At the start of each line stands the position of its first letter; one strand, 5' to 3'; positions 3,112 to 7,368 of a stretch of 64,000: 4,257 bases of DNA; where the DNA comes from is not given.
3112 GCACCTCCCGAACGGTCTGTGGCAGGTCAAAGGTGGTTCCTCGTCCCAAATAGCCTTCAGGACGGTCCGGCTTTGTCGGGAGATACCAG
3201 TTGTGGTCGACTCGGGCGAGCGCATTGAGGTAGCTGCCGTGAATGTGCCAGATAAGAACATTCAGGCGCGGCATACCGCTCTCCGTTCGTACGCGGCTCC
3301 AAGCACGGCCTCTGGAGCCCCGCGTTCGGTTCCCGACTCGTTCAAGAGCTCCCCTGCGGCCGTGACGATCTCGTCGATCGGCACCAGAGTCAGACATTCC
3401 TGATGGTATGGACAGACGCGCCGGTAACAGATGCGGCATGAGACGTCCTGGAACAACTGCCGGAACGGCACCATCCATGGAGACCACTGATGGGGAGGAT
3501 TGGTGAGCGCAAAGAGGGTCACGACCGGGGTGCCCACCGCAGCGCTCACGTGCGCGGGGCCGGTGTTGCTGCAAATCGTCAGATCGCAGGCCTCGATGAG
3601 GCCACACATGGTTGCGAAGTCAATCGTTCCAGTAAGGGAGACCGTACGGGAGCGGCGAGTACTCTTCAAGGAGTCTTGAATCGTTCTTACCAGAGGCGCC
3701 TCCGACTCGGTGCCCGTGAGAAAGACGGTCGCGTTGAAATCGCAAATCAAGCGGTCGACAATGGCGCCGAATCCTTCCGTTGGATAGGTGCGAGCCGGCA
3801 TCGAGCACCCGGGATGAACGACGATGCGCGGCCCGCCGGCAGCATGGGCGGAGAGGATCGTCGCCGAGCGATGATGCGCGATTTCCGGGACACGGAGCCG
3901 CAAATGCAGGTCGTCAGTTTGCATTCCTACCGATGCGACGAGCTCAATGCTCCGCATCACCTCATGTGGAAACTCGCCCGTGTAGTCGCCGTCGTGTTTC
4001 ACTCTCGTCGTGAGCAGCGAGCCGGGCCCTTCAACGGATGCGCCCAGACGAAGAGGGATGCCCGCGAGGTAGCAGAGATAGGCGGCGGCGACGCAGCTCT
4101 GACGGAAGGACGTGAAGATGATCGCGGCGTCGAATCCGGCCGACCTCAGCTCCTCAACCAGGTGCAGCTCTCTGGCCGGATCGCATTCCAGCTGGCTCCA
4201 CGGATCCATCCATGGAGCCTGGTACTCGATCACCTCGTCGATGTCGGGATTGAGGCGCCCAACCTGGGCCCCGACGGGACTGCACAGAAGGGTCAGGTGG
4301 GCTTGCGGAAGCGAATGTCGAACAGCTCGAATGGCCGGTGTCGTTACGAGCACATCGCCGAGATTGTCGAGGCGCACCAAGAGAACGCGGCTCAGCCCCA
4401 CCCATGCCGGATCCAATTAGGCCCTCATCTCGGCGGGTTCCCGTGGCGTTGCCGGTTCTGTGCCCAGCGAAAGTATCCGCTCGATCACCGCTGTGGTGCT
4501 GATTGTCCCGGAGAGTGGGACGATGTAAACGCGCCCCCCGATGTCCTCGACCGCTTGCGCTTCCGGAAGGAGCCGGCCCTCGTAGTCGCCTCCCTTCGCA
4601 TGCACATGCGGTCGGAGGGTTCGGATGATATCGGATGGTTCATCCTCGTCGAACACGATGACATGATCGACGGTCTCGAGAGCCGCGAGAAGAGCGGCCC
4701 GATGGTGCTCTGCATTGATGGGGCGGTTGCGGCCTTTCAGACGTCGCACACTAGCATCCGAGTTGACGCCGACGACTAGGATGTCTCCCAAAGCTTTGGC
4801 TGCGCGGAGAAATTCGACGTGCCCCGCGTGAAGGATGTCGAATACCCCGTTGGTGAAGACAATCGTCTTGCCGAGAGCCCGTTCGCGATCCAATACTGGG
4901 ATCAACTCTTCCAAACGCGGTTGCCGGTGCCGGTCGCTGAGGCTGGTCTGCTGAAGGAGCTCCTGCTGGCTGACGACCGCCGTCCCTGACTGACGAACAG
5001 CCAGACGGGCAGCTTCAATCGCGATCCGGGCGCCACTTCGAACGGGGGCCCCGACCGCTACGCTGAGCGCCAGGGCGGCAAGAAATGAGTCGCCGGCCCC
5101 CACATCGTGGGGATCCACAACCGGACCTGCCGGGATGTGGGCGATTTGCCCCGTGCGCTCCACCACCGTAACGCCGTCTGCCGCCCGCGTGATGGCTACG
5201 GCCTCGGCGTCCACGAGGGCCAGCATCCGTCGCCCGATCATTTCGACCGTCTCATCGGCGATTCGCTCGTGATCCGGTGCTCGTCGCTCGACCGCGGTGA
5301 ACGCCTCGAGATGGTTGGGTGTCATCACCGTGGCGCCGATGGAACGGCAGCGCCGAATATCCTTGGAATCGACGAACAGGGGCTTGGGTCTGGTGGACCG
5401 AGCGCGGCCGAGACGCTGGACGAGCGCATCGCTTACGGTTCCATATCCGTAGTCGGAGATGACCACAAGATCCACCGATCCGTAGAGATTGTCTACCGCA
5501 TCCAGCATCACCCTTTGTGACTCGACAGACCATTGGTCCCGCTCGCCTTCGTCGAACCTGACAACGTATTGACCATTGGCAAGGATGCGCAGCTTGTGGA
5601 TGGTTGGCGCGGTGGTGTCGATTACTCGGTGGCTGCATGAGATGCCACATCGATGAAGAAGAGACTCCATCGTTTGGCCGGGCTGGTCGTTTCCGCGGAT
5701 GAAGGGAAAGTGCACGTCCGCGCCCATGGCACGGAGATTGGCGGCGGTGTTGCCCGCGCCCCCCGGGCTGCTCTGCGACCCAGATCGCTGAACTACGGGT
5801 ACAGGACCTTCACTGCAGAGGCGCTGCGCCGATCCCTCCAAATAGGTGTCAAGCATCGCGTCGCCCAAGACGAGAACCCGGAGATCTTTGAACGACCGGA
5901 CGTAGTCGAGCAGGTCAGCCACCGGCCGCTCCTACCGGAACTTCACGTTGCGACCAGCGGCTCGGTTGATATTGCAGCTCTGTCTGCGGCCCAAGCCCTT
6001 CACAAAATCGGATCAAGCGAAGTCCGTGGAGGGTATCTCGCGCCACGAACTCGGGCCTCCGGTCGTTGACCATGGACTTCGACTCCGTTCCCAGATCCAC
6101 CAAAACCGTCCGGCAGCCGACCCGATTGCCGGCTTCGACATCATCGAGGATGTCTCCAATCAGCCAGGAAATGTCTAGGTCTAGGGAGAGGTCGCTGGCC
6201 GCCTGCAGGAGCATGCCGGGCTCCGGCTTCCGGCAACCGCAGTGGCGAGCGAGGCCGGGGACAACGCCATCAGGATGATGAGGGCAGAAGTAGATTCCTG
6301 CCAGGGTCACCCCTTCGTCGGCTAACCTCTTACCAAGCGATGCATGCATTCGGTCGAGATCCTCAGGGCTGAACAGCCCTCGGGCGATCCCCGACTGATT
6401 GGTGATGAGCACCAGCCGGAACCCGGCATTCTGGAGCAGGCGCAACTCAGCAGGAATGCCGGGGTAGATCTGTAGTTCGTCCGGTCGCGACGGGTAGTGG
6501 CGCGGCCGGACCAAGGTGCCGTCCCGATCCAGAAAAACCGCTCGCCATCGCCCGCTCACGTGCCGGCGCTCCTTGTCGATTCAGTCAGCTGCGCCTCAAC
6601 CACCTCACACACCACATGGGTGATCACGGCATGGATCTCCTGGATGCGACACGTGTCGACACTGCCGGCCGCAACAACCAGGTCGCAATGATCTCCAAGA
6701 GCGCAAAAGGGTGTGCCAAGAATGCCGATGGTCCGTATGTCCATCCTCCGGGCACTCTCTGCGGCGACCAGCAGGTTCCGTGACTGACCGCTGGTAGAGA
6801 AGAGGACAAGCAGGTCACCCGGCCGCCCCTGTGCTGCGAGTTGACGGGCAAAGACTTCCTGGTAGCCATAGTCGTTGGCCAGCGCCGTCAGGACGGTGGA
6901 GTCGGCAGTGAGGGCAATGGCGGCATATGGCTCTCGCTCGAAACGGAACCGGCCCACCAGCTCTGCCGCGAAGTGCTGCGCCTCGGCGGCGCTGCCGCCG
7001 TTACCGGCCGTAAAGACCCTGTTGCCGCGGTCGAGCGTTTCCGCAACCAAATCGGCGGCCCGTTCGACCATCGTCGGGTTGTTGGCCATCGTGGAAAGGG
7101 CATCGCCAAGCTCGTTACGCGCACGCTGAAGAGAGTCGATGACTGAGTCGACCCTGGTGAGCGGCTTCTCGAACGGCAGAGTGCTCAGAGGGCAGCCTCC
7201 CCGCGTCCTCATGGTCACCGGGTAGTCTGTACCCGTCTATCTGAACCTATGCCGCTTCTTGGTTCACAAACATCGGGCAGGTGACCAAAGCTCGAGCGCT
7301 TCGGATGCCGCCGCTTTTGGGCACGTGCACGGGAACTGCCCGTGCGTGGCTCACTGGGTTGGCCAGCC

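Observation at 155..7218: Complete ADP-heptose pathway plus GT9 heptosyltransferase in a Gram-positive-type (actinobacterial-like) genome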

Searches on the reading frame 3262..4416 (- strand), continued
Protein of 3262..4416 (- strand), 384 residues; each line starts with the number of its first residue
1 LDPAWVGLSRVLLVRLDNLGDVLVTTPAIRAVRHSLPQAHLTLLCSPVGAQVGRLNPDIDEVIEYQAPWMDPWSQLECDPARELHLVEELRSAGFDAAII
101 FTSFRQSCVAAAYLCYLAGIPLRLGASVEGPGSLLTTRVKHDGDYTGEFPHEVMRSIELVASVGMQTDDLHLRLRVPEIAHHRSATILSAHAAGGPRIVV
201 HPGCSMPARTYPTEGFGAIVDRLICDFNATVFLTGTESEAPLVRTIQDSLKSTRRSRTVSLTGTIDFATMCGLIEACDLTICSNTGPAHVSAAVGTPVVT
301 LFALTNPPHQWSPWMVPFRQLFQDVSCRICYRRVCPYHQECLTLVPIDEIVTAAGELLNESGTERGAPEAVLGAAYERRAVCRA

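Call 76: search_protein_families(library=ncbifam, max_evalue=1e-8, proteins=[L001:6924-7517:+])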
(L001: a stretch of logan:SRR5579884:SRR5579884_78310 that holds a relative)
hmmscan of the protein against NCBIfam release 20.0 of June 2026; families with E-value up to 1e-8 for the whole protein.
L001:6924-7517:+ (197 aa): 4 families
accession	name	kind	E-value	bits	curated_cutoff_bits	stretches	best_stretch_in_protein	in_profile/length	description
TIGR01382.1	PfpI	subfamily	6.6e-48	162.4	139.05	1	23-190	2-168/169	DJ-1/PfpI/YhbO family deglycase/protease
NF040823.1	deglyc_PfpI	equivalog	2.3e-38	131.7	330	1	22-190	2-165/166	deglycase PfpI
TIGR01383.1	not_thiJ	equivalog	7.2e-22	78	131.25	1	23-193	2-171/180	DJ-1 family glyoxalase III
NF008605.0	PRK11574.1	equivalog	2.8e-12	46.8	252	1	69-192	50-174/196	protein deglycase YajL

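Call 83: search_protein_families(library=pfam, max_evalue=0.00001, proteins=[L013:3205-4071:-, L012:5185-6558:-, L061:5556-6650:-, L040:2415-3662:+, L046:5745-6524:-])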
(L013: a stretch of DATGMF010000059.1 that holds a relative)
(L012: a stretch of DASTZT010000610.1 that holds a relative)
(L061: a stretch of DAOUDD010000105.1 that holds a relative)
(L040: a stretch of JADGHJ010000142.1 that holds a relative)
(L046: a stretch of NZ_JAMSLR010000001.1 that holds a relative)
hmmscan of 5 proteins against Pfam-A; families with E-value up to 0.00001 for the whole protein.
L013:3205-4071:- (288 aa): 1 family
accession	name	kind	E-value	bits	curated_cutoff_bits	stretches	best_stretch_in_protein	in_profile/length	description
PF01569.27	PAP2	-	4.6e-21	75.4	27.2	1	143-258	5-125/130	PAP2 superfamily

L012:5185-6558:- (457 aa): 14 families
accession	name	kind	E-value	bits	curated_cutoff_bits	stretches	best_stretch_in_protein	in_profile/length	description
PF07992.20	Pyr_redox_2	-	2e-66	224.8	26.1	1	6-326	1-291/291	Pyridine nucleotide-disulphide oxidoreductase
PF02852.28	Pyr_redox_dim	-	1.3e-31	109.5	25.3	1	346-454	1-110/110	Pyridine nucleotide-disulphide oxidoreductase, dimerisation domain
PF00070.33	Pyr_redox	-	8.4e-21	74.7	22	1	175-246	1-72/82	Pyridine nucleotide-disulphide oxidoreductase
PF13738.12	Pyr_redox_3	-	3.1e-12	46.8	30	1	9-310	1-305/305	Pyridine nucleotide-disulphide oxidoreductase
PF13450.12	NAD_binding_8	-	4.5e-11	43.3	21.9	1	10-46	1-38/68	NAD(P)-binding Rossmann-like domain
PF12831.13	FAD_oxidored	-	4.9e-10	39.7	27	1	7-97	1-70/416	FAD dependent oxidoreductase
PF01134.28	GIDA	-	1.4e-09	37.9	22.1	1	7-145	1-150/391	Glucose inhibited division protein A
PF03486.20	HI0933_like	-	2.1e-08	34.4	50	0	7-39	2-34/244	HI0933-like protein Rossmann domain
PF01266.30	DAO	-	2.2e-08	34.5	27.9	0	7-42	1-38/353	FAD dependent oxidoreductase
PF02737.24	3HCDH_N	-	2.8e-07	31.1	22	0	176-235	2-61/180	3-hydroxyacyl-CoA dehydrogenase, NAD binding domain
PF01494.25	FAD_binding_3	-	7.6e-07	29.1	22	0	6-37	2-33/349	FAD binding domain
PF01262.27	AlaDh_PNT_C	-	1.1e-06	28.7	23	0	7-37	30-60/214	Alanine dehydrogenase/PNT, C-terminal domain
PF02826.25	2-Hacid_dh_C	-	2.8e-06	27.3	25.1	0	174-214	37-77/178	D-isomer specific 2-hydroxyacid dehydrogenase, NAD binding domain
PF00890.30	FAD_binding_2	-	8.6e-06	25.6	20.4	0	7-38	1-32/414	FAD binding domain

L061:5556-6650:- (364 aa): 2 families
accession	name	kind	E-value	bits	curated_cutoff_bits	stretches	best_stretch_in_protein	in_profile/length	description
PF00781.29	DAGK_cat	-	1.1e-28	99.7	23.6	1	29-158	1-125/125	Diacylglycerol kinase catalytic domain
PF19279.4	YegS_C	-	3.6e-24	85.7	27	1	170-323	6-156/158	YegS C-terminal NAD kinase beta sandwich-like domain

L040:2415-3662:+ (415 aa): 2 families
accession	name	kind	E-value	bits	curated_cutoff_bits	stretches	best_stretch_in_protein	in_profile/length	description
PF13556.12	HTH_30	-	3.7e-21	75.1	27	1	346-402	1-57/59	PucR C-terminal helix-turn-helix domain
PF17853.6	GGDEF_2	-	9.2e-17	61.8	24.5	1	142-298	3-115/116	GGDEF-like domain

L046:5745-6524:- (259 aa): 0 families

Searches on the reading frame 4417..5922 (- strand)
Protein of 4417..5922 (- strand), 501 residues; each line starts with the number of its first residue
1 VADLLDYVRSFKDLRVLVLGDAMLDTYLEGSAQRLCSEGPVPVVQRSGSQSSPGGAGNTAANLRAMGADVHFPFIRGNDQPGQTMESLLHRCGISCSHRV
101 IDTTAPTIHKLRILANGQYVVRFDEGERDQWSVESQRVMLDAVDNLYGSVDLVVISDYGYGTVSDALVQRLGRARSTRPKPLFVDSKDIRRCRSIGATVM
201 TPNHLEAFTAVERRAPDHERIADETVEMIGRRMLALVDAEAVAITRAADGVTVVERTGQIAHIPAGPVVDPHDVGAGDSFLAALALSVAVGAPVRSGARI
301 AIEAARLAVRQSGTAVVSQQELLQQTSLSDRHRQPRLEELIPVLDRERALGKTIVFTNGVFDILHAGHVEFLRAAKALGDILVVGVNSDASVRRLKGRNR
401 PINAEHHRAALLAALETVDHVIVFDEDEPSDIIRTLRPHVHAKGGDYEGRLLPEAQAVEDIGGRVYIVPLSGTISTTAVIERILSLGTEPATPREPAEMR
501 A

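Call 3: search_protein_families(library=pfam, proteins=[window:4417-5922:-])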
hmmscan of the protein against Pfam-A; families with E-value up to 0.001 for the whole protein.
window:4417-5922:- (501 aa): 2 families
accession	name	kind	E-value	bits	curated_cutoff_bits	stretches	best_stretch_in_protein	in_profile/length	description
PF00294.29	PfkB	-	1.3e-30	107.2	25.8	1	15-316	3-297/302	pfkB family carbohydrate kinase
PF01467.32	CTP_transf_like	-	7e-18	65.6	21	1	357-451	2-94/133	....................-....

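Call 4: search_protein_families(library=ncbifam, proteins=[window:4417-5922:-])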
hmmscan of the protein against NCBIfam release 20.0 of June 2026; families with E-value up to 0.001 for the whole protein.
window:4417-5922:- (501 aa): 20 families
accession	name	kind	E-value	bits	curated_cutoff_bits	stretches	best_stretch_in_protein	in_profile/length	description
NF008454.0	PRK11316.1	equivalog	3.7e-111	372.1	521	1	8-484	5-472/475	bifunctional D-glycero-beta-D-manno-heptose-7-phosphate kinase/D-glycero-beta-D-manno-heptose 1-phosphate adenylyltransferase HldE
TIGR02198.1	rfaE_dom_I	equivalog_domain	2e-70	237.4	345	1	9-325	3-313/315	D-glycero-beta-D-manno-heptose-7-phosphate kinase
TIGR02199.1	rfaE_dom_II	equivalog_domain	1.5e-56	190.2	181.5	1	345-484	4-143/144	D-glycero-beta-D-manno-heptose 1-phosphate adenylyltransferase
TIGR03168.1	1-PFK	subfamily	1.2e-16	60.5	216.4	1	47-322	28-295/305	hexose kinase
TIGR00125.1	cyt_tran_rel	domain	1.3e-15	57.3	27.7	1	354-419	1-63/65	adenylyltransferase/cytidyltransferase family protein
TIGR03828.1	pfkB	equivalog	1.2e-14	54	292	1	47-323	28-296/305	1-phosphofructokinase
TIGR02152.1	D_ribokin_bact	equivalog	8.7e-13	48.2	299.65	1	16-315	1-287/298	ribokinase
TIGR01518.1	g3p_cytidyltrns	equivalog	7.9e-12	45.4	165.4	1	355-479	1-121/125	glycerol-3-phosphate cytidylyltransferase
NF001985.0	PRK00777.1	subfamily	4.8e-08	33.2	104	1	357-413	9-63/157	pantetheine-phosphate adenylyltransferase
NF007632.0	PRK10294.1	equivalog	2.3e-06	27.1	353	1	198-321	182-299/310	6-phosphofructokinase II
NF006957.1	PRK09434.1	equivalog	3.7e-06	26.7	450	0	231-293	204-265/302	fructokinase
NF007068.0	PRK09513.1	equivalog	3.7e-06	26.4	432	1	37-322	24-299/312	1-phosphofructokinase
NF053626.1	RibKinHalex1628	equivalog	3.8e-06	26.6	330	0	46-126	31-112/293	ATP-dependent ribose-1-phosphate kinase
NF008353.0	PRK11142.1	equivalog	1.1e-05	25.1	341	0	199-314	181-289/307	ribokinase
TIGR04382.1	myo_inos_iolC_N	equivalog_domain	1.5e-05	24.5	300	1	236-315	217-296/309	5-dehydro-2-deoxygluconokinase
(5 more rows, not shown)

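Call 11: list_cluster_members(proteins=[P0001, window:4417-5922:-, window:889-2268:-, window:2258-3274:-, window:155-892:-, window:7392-8819:-, window:32708-34558:-, window:27819-30455:-])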
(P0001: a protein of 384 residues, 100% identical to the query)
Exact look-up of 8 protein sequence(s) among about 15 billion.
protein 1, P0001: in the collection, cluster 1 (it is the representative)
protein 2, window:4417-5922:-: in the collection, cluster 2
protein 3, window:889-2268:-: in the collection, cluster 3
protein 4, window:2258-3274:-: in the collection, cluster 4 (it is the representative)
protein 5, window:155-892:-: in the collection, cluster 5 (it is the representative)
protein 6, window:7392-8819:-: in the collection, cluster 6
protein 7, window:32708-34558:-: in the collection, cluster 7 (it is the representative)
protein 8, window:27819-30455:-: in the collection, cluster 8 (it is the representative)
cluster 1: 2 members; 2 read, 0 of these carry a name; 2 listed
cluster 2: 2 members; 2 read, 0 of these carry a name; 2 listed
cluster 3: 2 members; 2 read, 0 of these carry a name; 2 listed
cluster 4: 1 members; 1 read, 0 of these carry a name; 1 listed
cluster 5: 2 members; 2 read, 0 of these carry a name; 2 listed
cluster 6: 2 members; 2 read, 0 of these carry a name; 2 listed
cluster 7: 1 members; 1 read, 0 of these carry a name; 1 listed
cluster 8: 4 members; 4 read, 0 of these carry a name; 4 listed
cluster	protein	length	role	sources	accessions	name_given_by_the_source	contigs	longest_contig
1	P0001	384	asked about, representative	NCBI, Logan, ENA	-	-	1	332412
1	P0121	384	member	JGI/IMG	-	-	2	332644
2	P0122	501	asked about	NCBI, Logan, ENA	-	-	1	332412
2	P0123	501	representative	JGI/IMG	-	-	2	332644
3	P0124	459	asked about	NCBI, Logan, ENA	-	-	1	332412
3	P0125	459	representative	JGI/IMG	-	-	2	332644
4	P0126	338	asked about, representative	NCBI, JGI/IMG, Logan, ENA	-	-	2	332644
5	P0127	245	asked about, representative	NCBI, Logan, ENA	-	-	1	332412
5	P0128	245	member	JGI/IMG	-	-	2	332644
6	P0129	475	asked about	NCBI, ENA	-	-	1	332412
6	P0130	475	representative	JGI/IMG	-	-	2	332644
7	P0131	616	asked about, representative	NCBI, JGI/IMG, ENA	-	-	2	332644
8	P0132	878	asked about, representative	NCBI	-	-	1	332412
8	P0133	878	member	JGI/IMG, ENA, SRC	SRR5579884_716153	-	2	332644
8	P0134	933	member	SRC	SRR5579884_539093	-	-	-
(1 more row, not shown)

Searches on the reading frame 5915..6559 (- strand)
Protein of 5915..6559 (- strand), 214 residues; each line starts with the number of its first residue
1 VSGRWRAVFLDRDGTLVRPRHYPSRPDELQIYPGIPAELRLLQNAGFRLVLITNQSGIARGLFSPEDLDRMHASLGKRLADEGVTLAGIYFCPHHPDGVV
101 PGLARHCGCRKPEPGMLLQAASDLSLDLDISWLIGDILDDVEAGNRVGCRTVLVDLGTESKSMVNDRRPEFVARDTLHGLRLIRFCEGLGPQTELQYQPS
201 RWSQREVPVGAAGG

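Call 3: search_protein_families(library=pfam, proteins=[window:5915-6559:-])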
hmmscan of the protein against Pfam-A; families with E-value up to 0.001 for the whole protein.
window:5915-6559:- (214 aa): 5 families
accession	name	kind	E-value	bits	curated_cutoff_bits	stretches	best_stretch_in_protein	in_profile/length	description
PF13242.12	Hydrolase_like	-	3.8e-16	59.2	22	1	109-175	2-71/75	HAD-hyrolase-like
PF00702.32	Hydrolase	-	6.7e-09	36.9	26.4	1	26-148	94-191/191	haloacid dehalogenase-like hydrolase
PF08645.17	PNK3P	-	1.8e-06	28.2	22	1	9-130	4-115/161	Polynucleotide kinase 3 phosphatase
PF13419.12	HAD_2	-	1.9e-06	28.5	23.8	1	107-154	131-178/178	Haloacid dehalogenase-like hydrolase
PF13344.12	Hydrolase_6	-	0.00047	20.6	27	1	8-60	1-44/101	Haloacid dehalogenase-like hydrolase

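Call 4: search_protein_families(library=ncbifam, proteins=[window:5915-6559:-])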
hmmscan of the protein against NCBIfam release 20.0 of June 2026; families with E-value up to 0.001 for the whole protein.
window:5915-6559:- (214 aa): 21 families
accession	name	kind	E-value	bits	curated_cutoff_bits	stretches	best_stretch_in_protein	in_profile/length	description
NF006506.0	PRK08942.1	equivalog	2.8e-47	160.6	178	1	6-174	4-167/182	D-glycero-beta-D-manno-heptose 1,7-bisphosphate 7-phosphatase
TIGR01656.1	Histidinol-ppas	subfamily_domain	2.6e-41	141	84.15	1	7-154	2-146/149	histidinol-phosphate phosphatase domain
TIGR00213.1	GmhB_yaeD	subfamily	8.8e-40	136.2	149.6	1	6-148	2-143/176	D-glycero-beta-D-manno-heptose 1,7-bisphosphate 7-phosphatase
TIGR01662.1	HAD-SF-IIIA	subfamily_domain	8.2e-36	123.2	44.6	1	6-155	1-139/141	HAD-IIIA family hydrolase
NF050049.1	HBPPhtaseGmhB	domain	1.4e-26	93.3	250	1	6-154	4-144/171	D-glycero-alpha-D-manno-heptose-1,7-bisphosphate 7-phosphatase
NF005264.0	PRK06769.1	equivalog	5e-25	88.3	217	1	6-164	5-146/175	HAD-IIIA family hydrolase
NF003937.0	PRK05446.1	equivalog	4e-21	75.4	443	1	6-163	4-157/355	bifunctional histidinol-phosphatase/imidazoleglycerol-phosphate dehydratase HisB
TIGR01261.1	hisB_Nterm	equivalog_domain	5.7e-19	68.2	140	1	7-152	3-144/161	histidinol-phosphatase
NF009695.0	PRK13222.1-2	equivalog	4.3e-11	42.7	225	1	110-176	149-215/226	phosphoglycolate phosphatase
TIGR01449.2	PGP_bact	equivalog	3.2e-09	36.6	180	1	110-172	140-202/213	phosphoglycolate phosphatase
TIGR01663.1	PNK-3'Pase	equivalog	3.3e-09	35.7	502.8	1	10-68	169-231/520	bifunctional polynucleotide phosphatase/kinase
NF009804.0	PRK13288.1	equivalog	6.8e-07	29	218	1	110-176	137-203/215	pyrophosphatase PpaX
TIGR02253.1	CTE7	subfamily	1.9e-06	27.8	169.75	0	107-171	146-212/221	TIGR02253 family HAD-type hydrolase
TIGR01664.1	DNA-3'-Pase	equivalog_domain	5.5e-06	26.4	107.65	1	9-137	17-136/167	DNA 3'-phosphatase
TIGR01668.1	YqeG_hyp_ppase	hypoth_equivalog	5.9e-06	25.9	89.1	0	109-167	89-148/170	YqeG family HAD IIIA-type phosphatase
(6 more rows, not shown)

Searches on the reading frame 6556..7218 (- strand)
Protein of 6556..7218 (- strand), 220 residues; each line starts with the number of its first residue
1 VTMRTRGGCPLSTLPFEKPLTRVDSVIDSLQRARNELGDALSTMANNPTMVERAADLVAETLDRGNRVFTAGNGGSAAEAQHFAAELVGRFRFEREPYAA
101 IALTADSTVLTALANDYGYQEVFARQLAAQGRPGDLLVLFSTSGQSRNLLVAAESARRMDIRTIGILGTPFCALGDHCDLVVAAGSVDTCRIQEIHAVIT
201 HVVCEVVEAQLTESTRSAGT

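Call 3: search_protein_families(library=pfam, proteins=[window:6556-7218:-])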
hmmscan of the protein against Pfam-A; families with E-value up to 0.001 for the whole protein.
window:6556-7218:- (220 aa): 2 families
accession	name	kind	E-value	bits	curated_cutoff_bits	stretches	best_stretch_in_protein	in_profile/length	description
PF13580.11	SIS_2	-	5.1e-28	98.3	27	1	41-168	10-138/138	SIS domain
PF01380.27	SIS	-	6.1e-06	26.5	25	1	128-184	48-104/131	SIS domain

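Call 4: search_protein_families(library=ncbifam, proteins=[window:6556-7218:-])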
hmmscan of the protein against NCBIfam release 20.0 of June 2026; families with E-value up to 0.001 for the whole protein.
window:6556-7218:- (220 aa): 10 families
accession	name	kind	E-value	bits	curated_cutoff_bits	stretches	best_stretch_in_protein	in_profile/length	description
NF010546.0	PRK13936.1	equivalog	1.1e-49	168.9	276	1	46-214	24-195/197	phosphoheptose isomerase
TIGR00441.1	gmhA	equivalog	4.4e-49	166.5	209.45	1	55-208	1-154/154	D-sedoheptulose 7-phosphate isomerase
NF010547.0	PRK13938.1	equivalog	6.5e-41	140.1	320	1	61-211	41-191/196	D-sedoheptulose 7-phosphate isomerase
NF001628.0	PRK00414.1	equivalog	3.5e-38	131.1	265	1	27-211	7-190/192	D-sedoheptulose 7-phosphate isomerase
NF008138.0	PRK10886.1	equivalog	6.7e-34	117.3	352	1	47-211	23-190/196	DnaA initiator-associating protein DiaA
NF002805.0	PRK02947.1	subfamily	2.3e-09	36.8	135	1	45-167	20-141/247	sugar isomerase domain-containing protein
NF003915.0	PRK05441.1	subfamily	5.6e-08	32.1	168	1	35-183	32-181/300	N-acetylmuramic acid 6-phosphate etherase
TIGR03127.2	RuMP_HxlB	equivalog_domain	8.8e-08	32.2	160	1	132-183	71-122/178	6-phospho-3-hexuloisomerase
NF041755.1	RuMP_HxlAB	equivalog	2.3e-06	26.8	500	0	132-189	287-344/391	bifunctional 3-hexulose-6-phosphate synthase/6-phospho-3-hexuloisomerase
NF040776.2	AlsR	equivalog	0.00041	19.4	400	1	128-190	171-233/279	transcriptional repressor AlsR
